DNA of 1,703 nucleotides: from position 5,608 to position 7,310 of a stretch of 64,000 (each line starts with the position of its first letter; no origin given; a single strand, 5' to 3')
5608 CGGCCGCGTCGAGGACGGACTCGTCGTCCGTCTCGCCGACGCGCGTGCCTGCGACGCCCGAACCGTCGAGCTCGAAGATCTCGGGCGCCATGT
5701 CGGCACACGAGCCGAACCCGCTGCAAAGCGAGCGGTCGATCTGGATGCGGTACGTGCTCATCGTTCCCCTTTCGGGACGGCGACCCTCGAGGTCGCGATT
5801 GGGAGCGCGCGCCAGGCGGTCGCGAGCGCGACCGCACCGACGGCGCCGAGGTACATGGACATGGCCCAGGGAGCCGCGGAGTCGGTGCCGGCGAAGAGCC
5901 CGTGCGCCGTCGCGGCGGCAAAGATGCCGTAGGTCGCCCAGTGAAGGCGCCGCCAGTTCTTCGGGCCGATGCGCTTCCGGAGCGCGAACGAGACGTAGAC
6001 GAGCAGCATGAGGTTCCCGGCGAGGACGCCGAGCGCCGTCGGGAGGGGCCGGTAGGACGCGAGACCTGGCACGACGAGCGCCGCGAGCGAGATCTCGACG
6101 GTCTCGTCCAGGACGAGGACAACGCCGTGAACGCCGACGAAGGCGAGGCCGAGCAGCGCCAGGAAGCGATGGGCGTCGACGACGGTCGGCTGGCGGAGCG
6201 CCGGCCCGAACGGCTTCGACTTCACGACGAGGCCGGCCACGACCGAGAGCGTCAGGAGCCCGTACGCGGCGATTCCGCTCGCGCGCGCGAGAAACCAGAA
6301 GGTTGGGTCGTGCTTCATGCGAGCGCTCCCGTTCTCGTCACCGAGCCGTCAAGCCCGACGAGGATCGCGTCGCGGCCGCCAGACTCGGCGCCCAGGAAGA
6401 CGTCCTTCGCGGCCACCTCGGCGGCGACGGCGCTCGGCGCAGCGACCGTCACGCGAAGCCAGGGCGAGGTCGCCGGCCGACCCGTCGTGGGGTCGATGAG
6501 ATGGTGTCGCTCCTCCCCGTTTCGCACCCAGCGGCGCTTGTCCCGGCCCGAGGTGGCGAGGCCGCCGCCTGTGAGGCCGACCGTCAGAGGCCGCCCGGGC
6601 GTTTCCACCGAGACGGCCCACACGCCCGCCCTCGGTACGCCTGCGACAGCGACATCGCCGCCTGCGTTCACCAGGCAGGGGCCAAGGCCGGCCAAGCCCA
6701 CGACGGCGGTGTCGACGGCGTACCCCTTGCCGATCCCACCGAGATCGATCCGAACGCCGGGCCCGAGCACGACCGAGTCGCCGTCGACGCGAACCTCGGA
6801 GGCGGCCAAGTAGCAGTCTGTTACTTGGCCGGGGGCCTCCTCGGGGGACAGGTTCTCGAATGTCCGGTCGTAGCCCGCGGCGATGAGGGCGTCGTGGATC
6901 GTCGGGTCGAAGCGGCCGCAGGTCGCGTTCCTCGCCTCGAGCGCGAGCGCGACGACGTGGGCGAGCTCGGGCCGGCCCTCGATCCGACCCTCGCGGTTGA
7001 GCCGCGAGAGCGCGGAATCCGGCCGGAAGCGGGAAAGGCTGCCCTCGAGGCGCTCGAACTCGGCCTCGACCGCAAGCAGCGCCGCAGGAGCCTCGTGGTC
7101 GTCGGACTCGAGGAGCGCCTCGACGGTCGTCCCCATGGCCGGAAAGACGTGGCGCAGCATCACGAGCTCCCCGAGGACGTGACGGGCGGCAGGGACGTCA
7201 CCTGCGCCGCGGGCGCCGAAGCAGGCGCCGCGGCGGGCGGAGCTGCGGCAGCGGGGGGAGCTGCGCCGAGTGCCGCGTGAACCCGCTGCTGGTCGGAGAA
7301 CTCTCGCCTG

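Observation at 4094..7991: Seven-gene translationally coupled operon: a split NAD(P)H-to-extracytosol electron-transfer chain with ApbE and three exported low-complexity proteins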

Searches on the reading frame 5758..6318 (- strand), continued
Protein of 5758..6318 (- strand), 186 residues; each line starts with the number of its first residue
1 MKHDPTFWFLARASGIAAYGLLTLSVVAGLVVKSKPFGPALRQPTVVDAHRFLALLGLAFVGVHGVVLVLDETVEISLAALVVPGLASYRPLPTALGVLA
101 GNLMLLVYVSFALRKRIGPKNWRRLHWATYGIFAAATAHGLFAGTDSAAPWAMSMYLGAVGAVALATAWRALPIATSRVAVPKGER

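Call 52: search_protein_families(library=pfam, proteins=[P0266, P0268, P0286, P0291, P0315, P0292, P0304, P0337, P0260, P0275], max_evalue=0.001)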
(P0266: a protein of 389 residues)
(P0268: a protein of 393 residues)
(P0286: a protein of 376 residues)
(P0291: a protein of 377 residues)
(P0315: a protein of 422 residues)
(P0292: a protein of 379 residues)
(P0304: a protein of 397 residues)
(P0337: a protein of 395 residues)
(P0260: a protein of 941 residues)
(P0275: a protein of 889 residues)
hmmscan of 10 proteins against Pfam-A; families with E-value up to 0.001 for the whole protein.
P0266 (389 aa): 1 family
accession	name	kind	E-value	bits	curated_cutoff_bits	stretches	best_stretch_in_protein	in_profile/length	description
PF01794.25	Ferric_reduct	-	5.5e-06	26.9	28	1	209-330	2-120/121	Ferric reductase like transmembrane component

P0268 (393 aa): 1 family
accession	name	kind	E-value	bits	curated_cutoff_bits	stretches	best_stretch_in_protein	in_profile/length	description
PF01794.25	Ferric_reduct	-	1.1e-06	29.1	28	1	212-334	2-121/121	Ferric reductase like transmembrane component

P0286 (376 aa): 1 family
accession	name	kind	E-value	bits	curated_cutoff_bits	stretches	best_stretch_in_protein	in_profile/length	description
PF01794.25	Ferric_reduct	-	2.5e-06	28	28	1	183-305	1-120/121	Ferric reductase like transmembrane component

P0291 (377 aa): 1 family
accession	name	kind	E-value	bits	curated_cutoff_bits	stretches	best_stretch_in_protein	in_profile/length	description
PF01794.25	Ferric_reduct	-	0.00064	20.2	28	0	179-300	2-120/121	Ferric reductase like transmembrane component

P0315 (422 aa): 1 family
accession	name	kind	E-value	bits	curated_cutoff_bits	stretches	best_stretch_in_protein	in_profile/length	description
PF01794.25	Ferric_reduct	-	2.5e-08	34.5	28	1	220-340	3-120/121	Ferric reductase like transmembrane component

P0292 (379 aa): 1 family
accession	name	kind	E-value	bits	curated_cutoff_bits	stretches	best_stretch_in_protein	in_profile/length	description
PF01794.25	Ferric_reduct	-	3.8e-05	24.2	28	1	55-152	26-120/121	Ferric reductase like transmembrane component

P0304 (397 aa): 1 family
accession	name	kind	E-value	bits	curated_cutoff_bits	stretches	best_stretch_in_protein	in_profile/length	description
PF01794.25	Ferric_reduct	-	2.4e-05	24.8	28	1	46-166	2-119/121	Ferric reductase like transmembrane component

P0337 (395 aa): 1 family
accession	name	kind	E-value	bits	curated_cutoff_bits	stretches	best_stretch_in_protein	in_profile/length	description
PF01794.25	Ferric_reduct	-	1e-07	32.4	28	1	14-136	1-120/121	Ferric reductase like transmembrane component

P0260 (941 aa): 5 families
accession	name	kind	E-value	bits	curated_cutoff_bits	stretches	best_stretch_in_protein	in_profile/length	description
PF13191.12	AAA_16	-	8.9e-21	75.5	32.6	1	5-162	2-164/167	AAA ATPase domain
PF13401.12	AAA_22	-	6.9e-08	33.3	27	1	28-150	7-104/130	AAA domain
PF13424.12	TPR_12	-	3.5e-06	27.5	30.1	1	649-704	12-69/77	Tetratricopeptide repeat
PF13604.12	AAA_30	-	1.7e-05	25.1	27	1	21-64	12-56/191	AAA domain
PF25199.1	nSTAND_NTPase5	-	0.00027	21.2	34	0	11-68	21-84/145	Novel STAND NTPase 5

P0275 (889 aa): 3 families
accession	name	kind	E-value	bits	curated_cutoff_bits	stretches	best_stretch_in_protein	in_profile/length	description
PF07992.20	Pyr_redox_2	-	2.8e-12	47.1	26.1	1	665-726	132-192/291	Pyridine nucleotide-disulphide oxidoreductase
PF02424.20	ApbE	-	1.6e-07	31.6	25.6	1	172-263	166-256/266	ApbE family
PF00070.33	Pyr_redox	-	3.4e-06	27.9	22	1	678-726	1-49/82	Pyridine nucleotide-disulphide oxidoreductase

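Call 68: predict_structure(alignment_id=A1)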
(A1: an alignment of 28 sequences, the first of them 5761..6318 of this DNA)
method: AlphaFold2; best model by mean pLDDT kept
length: 186 residues; sequences in the alignment: 28
mean_pLDDT: 83.0   pTM: 0.76
mean pLDDT of the five models: 83.0, 82.8, 80.4, 76.5, 61.9
residues with pLDDT >= 90: 50; 70-90: 114; 50-70: 19; < 50: 3
segments of 3 or more residues with pLDDT < 50: none
pLDDT, mean of each block of 10 residues (from residue 1): 73 91 88 75 81 92 92 86 90 91 86 85 81 89 76 86 84 62 60
secondary structure, 60 per line:
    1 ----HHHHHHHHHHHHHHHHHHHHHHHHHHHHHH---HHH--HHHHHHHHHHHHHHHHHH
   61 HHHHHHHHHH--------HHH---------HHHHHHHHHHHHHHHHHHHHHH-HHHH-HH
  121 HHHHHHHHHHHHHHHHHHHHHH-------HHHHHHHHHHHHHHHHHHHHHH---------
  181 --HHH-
elements in order: H5-34 H43-70 H91-112 H114-117 H119-142 H150-171

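Call 71: fold_search(model_id=the predicted structure, library=pdb)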
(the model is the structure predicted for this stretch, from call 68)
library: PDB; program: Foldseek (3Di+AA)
matches with E <= 10: 341; with E <= 0.001: 0
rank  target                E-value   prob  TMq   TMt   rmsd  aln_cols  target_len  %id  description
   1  6wxr_A                2.0e-02  1.00  0.59  0.12   6.8       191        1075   15  CryoEM structure of mouse DUOX1-DUOXA1 complex in the absence of NADPH (released 2020-09-02)
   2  5o0t                  3.2e-02  1.00  0.57  0.52   5.2       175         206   16  CRYSTAL STRUCTURE OF TRANS-MEMBRANE DOMAIN OF Cylindrospermum stagnale NADPH-OXIDASE 5 (NOX5) (released 2017-06-28)
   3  8qta                  8.0e-02  0.99  0.47  0.25   9.9       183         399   15  Cryo-EM structure of Streptococcus pneumoniae NADPH oxidase F397A mutant in complex with NADPH (released 2024-07-24)
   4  7xgf_A                1.2e-01  0.84  0.29  0.32  13.6       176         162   12  Crystal structure of BCL-xL in complex with computationally designed inhibitor protein (released 2022-07-20)
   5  7tai_A                1.4e-01  1.00  0.60  0.30   6.5       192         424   16  Structure of STEAP2 in complex with ligands (released 2023-01-25)
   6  7xge_A                1.5e-01  0.63  0.26  0.28  12.1       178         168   12  Crystal structure of MCL-1 in complex with computationally designed inhibitor protein (released 2022-07-20)
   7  8qt6                  1.7e-01  1.00  0.56  0.28  10.2       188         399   18  Cryo-EM structure of Streptococcus pneumoniae NADPH oxidase (released 2024-07-24)
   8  8ucd_C                1.8e-01  0.98  0.48  0.39   8.6       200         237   12  Cryo-EM structure of human STEAP1 in complex with AMG 509 Fab (released 2023-11-22)
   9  7xge_C                1.9e-01  0.60  0.27  0.30  12.7       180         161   14  Crystal structure of MCL-1 in complex with computationally designed inhibitor protein (released 2022-07-20)
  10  6y9b_A                2.1e-01  1.00  0.55  0.44   8.1       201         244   10  Cryo-EM structure of trimeric human STEAP1 bound to three Fab120.545 fragments (released 2020-05-20)
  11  7xge_G                2.1e-01  0.54  0.26  0.28  13.4       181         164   13  Crystal structure of MCL-1 in complex with computationally designed inhibitor protein (released 2022-07-20)
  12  8x2l_B                2.5e-01  0.96  0.51  0.21  10.7       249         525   14  Structure of human phagocyte NADPH oxidase in the resting state in the presence of 2 mM NADPH (released 2024-01-24)
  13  8u85_A                3.1e-01  1.00  0.60  0.20   5.2       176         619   15  Structural Basis of Human NOX5 Activation (released 2024-05-01)
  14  7xgg_A                3.5e-01  0.41  0.27  0.29  13.6       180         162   13  Crystal structure of BCL-xL in complex with computationally designed inhibitor protein (released 2022-07-20)
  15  2dc3_A                5.3e-01  0.28  0.20  0.21  13.1       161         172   16  Crystal structure of human cytoglobin at 1.68 angstroms resolution (released 2006-05-23)
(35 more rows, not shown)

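Call 77: find_homologous_proteins(query=P0266, max_evalue=1e-10)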
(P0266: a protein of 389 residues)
Query P0266 (389 aa): 21 proteins with E <= 1e-10 among 8000 candidates.
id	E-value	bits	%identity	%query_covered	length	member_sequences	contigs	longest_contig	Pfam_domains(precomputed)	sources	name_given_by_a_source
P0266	1.1e-247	839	100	100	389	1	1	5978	PF01794.26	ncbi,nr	ncbi:MAG TPA: hypothetical protein VFW96_13615 [Thermomicrobiales bacterium]|nr:hypothetical protein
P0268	7.0e-89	317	48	96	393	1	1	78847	PF01794.26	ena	-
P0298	3.9e-87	311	54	71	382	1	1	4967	PF01794.26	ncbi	-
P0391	4.4e-75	271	49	82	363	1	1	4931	PF01794.26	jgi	jgi:sulfoxide reductase heme-binding subunit YedZ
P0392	2.5e-71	259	41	86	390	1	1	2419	PF01794.26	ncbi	-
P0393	5.8e-67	245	61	48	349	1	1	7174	PF01794.26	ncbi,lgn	-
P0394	1.8e-62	230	60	48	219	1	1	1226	PF01794.26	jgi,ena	-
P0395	3.9e-62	229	65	47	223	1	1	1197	PF01794.26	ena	-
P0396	1.4e-59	220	57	49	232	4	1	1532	-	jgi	jgi:predicted ferric reductase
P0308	8.6e-58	214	61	48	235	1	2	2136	-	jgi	-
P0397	3.8e-57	212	60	45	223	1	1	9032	PF01794.26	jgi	jgi:predicted ferric reductase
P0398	2.3e-55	206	56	51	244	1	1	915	-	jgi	jgi:sulfoxide reductase heme-binding subunit YedZ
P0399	4.3e-42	163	53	46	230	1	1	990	PF01794.26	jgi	jgi:predicted ferric reductase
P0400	4.7e-35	139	49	43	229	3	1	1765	PF01794.26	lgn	-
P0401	4.5e-34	136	46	42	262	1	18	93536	-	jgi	jgi:predicted ferric reductase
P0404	6.3e-26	109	42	44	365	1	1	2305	PF01794.26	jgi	jgi:sulfoxide reductase heme-binding subunit YedZ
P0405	7.6e-25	106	41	44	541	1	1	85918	PF01794.26,PF01512.23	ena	-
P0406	3.3e-22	97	39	47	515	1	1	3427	PF01794.26,PF00111.33,PF00175.27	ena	-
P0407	2.1e-16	78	36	37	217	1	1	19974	PF01794.26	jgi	jgi:predicted ferric reductase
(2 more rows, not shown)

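Call 78: find_encoding_contigs(protein=P0268, flank=7000, max_places=1)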
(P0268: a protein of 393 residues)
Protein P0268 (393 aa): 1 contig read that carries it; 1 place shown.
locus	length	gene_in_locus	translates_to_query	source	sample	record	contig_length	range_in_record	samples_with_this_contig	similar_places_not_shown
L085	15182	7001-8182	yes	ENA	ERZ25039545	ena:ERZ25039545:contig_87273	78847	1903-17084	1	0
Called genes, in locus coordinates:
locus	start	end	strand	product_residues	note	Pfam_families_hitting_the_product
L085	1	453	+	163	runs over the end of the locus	-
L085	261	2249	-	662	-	PF25881:HH_YBHG, PF25954:Beta-barrel_RND_2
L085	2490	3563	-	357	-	PF00586:AIRS, PF02769:AIRS_C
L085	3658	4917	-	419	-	PF08521:2CSK_N, PF00512:HisKA, PF02518:HATPase_c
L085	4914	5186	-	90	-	PF00486:Trans_reg_C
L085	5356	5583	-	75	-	PF00072:Response_reg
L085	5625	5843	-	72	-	-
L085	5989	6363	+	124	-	PF02424:ApbE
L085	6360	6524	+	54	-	-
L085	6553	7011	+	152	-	PF02424:ApbE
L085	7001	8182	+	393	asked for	PF01794:Ferric_reduct (weak)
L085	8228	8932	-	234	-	PF01738:DLH, PF00326:Peptidase_S9 (faint), PF00561:Abhydrolase_1 (weak), PF12146:Hydrolase_4 (faint)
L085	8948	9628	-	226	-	PF00156:Pribosyltran, PF14681:UPRTase (faint)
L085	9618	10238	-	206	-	-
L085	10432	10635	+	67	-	-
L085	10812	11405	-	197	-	PF01434:Peptidase_M41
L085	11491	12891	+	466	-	-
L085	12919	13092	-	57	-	-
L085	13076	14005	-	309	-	PF01145:Band_7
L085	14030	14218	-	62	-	-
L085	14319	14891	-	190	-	-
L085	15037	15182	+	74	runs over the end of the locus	-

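Call 79: find_encoding_contigs(protein=P0266, flank=6000, max_places=1)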
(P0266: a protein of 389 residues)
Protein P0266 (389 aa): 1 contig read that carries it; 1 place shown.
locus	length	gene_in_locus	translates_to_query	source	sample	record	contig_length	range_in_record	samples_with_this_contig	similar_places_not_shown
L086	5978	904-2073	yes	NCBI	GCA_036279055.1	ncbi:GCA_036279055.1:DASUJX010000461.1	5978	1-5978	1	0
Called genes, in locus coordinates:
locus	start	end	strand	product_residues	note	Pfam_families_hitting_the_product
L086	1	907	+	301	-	PF02424:ApbE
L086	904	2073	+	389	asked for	PF01794:Ferric_reduct (weak)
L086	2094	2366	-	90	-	-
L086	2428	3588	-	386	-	PF01266:DAO, PF13450:NAD_binding_8 (weak)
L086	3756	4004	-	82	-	-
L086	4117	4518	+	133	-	PF13798:PCYCGC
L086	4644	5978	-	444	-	PF00702:Hydrolase, PF12710:HAD (weak)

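Call 80: find_encoding_contigs(protein=P0401, flank=7000, max_places=1)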
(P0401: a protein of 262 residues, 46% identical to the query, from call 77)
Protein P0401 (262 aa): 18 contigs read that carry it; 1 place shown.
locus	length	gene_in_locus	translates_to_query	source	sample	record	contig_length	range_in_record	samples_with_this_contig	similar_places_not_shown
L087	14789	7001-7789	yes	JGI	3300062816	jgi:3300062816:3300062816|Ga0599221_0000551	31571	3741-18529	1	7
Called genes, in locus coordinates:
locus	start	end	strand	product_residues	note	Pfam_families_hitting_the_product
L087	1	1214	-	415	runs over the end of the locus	PF07690:MFS_1, PF13347:MFS_2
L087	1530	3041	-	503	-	PF00672:HAMP, PF00512:HisKA, PF02518:HATPase_c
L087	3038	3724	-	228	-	PF00072:Response_reg, PF00486:Trans_reg_C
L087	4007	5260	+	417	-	PF00089:Trypsin, PF13365:Trypsin_2, PF17820:PDZ_6 (faint), PF13180:PDZ_2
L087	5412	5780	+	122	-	PF28006:HpsJ (weak)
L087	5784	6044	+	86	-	-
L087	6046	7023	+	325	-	PF02424:ApbE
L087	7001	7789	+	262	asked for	-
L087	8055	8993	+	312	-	PF00126:HTH_1, PF01022:HTH_5 (weak), PF12840:HTH_20 (weak), PF03466:LysR_substrate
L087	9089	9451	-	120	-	PF02635:DsrE, PF13686:DrsE_2 (faint)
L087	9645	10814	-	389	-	PF13237:Fer4_10 (faint), PF14697:Fer4_21 (faint), PF00037:Fer4 (faint), PF12838:Fer4_7, PF13183:Fer4_8, PF13187:Fer4_9, PF13534:Fer4_17 (weak)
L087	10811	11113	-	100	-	-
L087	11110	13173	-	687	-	PF00890:FAD_binding_2, PF01266:DAO, PF07992:Pyr_redox_2, PF12831:FAD_oxidored, PF13450:NAD_binding_8, PF12838:Fer4_7, PF13187:Fer4_9 (weak), PF14697:Fer4_21 (weak), +4 more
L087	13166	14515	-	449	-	PF00890:FAD_binding_2, PF01266:DAO (weak), PF03486:HI0933_like (faint), PF12831:FAD_oxidored, PF13450:NAD_binding_8 (weak), PF12838:Fer4_7 (weak), PF13187:Fer4_9, PF00037:Fer4 (weak), +4 more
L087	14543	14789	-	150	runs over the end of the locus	PF02662:FlpD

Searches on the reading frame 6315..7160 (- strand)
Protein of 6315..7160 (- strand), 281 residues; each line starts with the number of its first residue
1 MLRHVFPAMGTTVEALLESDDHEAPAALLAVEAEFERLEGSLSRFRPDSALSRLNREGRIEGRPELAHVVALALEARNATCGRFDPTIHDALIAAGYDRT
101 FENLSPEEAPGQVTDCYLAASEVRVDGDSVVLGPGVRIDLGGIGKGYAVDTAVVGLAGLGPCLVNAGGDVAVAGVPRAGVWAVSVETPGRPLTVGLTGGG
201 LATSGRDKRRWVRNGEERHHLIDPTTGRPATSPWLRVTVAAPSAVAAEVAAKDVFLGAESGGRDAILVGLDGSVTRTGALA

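Call 3: search_protein_families(library=pfam, proteins=[window:6315-7160:-], max_evalue=0.01)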
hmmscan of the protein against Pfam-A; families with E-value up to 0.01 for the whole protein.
window:6315-7160:- (281 aa): 1 family
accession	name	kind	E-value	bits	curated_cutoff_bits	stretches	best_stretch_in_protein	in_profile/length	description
PF02424.20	ApbE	-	6.6e-48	164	25.6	1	9-259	1-248/266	ApbE family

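Call 5: search_protein_families(library=ncbifam, proteins=[window:6315-7160:-], max_evalue=0.01)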
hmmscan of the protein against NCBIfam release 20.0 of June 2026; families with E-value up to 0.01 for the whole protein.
window:6315-7160:- (281 aa): 1 family
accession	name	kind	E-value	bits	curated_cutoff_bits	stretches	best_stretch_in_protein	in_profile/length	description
NF007774.0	PRK10461.1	equivalog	2.6e-17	62.8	498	2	134-249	177-300/351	FAD:protein FMN transferase ApbE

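Call 35: search_solved_structures(query=window:6315-7160:-, max_evalue=0.001, show_alignments=2)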
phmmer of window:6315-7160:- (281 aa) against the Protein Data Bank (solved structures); distinct sequences matched with E-value up to 0.001: 13.
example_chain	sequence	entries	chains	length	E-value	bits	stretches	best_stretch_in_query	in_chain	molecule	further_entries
1vrm_A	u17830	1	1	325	1.2e-21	80.5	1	8-262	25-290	hypothetical protein TM1553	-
5mgy_H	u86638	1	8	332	9.3e-17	64.5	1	7-261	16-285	FAD:protein FMN transferase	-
6nxi_A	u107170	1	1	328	4.8e-16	62.2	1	7-261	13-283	FAD:protein FMN transferase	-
4xgw_A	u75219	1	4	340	1e-14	57.8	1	9-251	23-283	FAD:protein FMN transferase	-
6nxj_A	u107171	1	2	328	1.1e-14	57.7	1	7-261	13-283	FAD:protein FMN transferase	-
3pnd_A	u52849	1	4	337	1.7e-14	57.1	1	27-248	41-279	Thiamine biosynthesis lipoprotein ApbE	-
2o18_A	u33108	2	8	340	3.7e-14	56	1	9-251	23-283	Thiamine biosynthesis lipoprotein apbE | FAD:protein FMN transferase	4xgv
4xgx_A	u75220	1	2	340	2.4e-13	53.3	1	9-251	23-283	FAD:protein FMN transferase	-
4xdt_A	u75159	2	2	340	1.1e-12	51.2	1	23-258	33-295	FAD:protein FMN transferase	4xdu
4ifu_A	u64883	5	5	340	8e-12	48.3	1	23-257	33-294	FAD:protein FMN transferase | Thiamine biosynthesis lipoprotein ApbE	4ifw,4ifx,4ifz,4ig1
7mgt_A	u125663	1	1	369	9.6e-12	48.1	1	23-257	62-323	FAD:protein FMN transferase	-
4xdr_A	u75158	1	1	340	1e-11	48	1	23-259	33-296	FAD:protein FMN transferase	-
7esa_A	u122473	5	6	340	3.9e-08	36.2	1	130-266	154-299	FAD:protein FMN transferase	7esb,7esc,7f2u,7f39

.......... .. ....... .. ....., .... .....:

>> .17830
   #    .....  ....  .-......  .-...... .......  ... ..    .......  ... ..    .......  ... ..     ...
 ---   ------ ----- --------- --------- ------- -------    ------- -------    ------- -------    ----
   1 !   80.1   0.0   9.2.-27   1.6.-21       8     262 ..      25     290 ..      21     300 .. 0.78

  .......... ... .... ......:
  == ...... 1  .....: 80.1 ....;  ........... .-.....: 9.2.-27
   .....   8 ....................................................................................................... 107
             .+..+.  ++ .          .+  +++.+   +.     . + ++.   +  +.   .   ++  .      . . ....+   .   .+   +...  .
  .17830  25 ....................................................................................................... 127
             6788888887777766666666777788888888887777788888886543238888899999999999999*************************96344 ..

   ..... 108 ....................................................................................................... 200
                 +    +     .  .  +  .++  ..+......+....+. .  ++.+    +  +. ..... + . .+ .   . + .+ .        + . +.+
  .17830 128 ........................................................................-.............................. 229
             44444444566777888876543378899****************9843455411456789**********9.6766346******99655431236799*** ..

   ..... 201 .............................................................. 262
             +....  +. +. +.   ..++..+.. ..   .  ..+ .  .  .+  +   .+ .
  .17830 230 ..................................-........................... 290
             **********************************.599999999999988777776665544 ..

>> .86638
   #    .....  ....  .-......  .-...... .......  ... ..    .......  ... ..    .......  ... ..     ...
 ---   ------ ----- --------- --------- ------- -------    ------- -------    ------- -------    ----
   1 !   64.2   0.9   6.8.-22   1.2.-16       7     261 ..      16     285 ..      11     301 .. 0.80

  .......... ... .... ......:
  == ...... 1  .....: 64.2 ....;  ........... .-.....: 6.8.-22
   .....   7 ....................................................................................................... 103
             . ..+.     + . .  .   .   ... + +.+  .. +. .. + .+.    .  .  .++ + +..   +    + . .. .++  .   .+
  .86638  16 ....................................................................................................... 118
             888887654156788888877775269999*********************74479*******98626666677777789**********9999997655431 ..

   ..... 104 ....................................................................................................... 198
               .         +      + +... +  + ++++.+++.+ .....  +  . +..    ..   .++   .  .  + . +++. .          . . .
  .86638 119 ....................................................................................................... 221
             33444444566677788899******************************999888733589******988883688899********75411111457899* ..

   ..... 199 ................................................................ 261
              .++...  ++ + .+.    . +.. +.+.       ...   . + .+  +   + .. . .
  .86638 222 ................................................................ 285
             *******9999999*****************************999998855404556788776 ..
